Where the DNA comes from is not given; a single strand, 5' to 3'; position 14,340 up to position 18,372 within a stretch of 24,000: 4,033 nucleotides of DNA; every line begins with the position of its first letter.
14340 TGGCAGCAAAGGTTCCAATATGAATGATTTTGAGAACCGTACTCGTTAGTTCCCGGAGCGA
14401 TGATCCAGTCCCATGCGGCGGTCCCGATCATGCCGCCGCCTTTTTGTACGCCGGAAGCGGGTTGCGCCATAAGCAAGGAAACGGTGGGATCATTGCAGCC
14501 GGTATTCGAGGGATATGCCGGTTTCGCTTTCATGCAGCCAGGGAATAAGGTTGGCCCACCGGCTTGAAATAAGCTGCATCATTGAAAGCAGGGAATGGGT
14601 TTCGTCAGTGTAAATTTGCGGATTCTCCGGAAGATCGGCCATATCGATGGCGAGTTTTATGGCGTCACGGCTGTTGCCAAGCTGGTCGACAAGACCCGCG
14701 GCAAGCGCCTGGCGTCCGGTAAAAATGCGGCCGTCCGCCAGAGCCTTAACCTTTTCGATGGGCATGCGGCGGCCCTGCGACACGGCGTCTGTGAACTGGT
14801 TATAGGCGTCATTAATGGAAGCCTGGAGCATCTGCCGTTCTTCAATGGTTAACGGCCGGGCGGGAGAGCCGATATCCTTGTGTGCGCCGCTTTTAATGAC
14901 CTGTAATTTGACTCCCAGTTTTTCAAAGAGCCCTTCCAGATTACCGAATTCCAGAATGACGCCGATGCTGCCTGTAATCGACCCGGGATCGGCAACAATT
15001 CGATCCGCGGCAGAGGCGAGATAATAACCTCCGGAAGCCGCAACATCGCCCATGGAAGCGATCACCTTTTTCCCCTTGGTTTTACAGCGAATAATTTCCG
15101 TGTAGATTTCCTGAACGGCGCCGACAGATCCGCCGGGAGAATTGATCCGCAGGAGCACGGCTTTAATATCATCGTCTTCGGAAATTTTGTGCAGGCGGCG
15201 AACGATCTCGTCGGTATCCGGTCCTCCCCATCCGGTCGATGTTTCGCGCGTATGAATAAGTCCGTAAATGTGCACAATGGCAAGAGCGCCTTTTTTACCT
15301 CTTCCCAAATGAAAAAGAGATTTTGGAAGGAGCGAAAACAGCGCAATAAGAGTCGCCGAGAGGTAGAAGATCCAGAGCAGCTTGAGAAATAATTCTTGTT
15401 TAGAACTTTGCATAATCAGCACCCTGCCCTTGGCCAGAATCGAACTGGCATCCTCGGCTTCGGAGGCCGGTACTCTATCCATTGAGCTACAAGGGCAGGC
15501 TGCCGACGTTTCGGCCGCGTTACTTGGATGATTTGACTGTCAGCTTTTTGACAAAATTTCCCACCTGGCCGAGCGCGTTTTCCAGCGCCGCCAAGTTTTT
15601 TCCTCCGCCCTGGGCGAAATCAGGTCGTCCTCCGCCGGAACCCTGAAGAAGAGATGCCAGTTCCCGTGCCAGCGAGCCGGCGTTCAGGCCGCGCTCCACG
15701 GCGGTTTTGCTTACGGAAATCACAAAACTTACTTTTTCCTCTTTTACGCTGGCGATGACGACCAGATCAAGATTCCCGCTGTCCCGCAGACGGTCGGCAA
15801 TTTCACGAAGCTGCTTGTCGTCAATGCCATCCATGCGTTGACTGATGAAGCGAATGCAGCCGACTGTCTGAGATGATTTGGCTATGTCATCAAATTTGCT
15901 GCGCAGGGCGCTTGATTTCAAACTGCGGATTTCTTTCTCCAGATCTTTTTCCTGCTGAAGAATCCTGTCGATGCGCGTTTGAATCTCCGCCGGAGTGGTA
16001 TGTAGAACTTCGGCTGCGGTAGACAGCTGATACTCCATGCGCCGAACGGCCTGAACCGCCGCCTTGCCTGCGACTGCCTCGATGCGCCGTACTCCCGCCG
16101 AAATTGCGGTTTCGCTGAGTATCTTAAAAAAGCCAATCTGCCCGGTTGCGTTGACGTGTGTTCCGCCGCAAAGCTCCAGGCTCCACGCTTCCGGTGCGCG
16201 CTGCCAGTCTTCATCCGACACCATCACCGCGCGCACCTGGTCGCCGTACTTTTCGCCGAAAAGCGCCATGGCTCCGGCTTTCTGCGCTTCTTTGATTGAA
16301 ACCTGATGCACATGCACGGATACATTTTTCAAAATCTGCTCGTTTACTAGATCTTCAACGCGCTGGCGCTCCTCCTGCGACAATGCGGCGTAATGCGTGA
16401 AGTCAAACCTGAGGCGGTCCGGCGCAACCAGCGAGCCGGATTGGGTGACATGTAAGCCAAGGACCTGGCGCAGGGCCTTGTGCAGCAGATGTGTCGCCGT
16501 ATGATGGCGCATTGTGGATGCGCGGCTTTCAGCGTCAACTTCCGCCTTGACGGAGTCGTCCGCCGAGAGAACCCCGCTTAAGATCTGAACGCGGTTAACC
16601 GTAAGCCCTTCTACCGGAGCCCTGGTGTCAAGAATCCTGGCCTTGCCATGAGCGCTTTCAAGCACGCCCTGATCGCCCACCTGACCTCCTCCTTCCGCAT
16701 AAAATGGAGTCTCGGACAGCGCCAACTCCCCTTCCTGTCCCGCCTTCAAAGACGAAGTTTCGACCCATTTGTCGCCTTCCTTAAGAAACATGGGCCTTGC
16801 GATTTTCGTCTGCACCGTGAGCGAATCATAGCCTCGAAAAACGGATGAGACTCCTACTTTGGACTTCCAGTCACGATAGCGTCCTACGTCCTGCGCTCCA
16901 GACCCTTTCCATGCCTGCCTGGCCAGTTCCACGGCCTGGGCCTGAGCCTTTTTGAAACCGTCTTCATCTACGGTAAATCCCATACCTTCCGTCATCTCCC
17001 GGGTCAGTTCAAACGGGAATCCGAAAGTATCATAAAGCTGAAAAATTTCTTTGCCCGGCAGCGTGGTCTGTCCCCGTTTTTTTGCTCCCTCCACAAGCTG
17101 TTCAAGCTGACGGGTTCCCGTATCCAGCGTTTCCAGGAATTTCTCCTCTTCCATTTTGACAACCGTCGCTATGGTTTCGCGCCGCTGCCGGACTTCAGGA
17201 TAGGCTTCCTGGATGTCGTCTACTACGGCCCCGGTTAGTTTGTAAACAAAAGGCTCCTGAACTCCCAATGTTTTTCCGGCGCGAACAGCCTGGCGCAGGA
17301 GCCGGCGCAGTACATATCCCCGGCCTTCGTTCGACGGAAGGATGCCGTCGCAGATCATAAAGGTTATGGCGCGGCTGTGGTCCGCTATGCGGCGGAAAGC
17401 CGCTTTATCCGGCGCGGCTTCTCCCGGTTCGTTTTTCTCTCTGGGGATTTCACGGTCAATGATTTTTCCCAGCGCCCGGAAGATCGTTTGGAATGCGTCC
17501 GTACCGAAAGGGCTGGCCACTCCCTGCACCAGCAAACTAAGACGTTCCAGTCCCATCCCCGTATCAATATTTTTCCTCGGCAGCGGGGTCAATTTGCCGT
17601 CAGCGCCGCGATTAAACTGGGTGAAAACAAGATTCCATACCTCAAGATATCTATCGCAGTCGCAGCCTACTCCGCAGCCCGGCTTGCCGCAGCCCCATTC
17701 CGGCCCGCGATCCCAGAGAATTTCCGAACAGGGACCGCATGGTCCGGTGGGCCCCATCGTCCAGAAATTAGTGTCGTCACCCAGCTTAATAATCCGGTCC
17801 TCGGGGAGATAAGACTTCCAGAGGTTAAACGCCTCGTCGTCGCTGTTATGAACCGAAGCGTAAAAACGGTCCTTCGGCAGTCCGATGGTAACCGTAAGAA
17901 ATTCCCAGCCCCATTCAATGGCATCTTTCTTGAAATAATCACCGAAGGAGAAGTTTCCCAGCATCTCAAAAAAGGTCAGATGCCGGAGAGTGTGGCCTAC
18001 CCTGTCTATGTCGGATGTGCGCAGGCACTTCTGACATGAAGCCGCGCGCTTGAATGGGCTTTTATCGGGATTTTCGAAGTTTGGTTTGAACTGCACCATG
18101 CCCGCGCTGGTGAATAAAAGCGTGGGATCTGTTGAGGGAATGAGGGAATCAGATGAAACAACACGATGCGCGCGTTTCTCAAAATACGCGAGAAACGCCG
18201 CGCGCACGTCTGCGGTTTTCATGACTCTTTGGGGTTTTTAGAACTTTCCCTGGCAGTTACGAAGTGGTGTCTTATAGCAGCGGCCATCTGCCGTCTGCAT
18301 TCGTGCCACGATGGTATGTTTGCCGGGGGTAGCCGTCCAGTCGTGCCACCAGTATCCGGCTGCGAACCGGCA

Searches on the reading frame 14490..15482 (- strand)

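Call 72: search_protein_families(library=pfam, proteins=[window:14490-15482:-])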
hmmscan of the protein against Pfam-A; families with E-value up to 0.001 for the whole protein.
window:14490-15482:- (330 aa): 4 families
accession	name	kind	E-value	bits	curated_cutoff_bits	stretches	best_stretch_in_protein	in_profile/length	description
PF01343.23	Peptidase_S49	-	5.1e-55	186.1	24.9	1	134-280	3-149/154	Peptidase family S49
PF25145.1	NfeD1b_N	-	9.9e-10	38.7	40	1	96-181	21-103/189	NfeD1b, N-terminal domain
PF00574.28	CLP_protease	-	1.3e-09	38.6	20.2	1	90-160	30-97/182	Clp protease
PF01972.22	SDH_protease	-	8.3e-05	22.2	31.3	1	89-173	77-155/286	ClpP-like SDH-type serine proteinase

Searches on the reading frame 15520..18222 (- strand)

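Call 72: search_protein_families(library=pfam, proteins=[window:15520-18222:-])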
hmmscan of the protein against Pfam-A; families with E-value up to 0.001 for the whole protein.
window:15520-18222:- (900 aa): 3 families
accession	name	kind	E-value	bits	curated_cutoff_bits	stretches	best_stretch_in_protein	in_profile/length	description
PF01411.24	tRNA-synt_2c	-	1.9e-183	611.4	30.3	1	5-565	1-551/552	tRNA synthetases class II (A)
PF02272.25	DHHA1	-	2.4e-16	60.5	25.9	1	792-892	4-101/102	DHHA1 domain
PF07973.19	tRNA_SAD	-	5.5e-15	55.5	24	1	666-715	4-44/44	Threonyl and Alanyl tRNA synthetase second additional domain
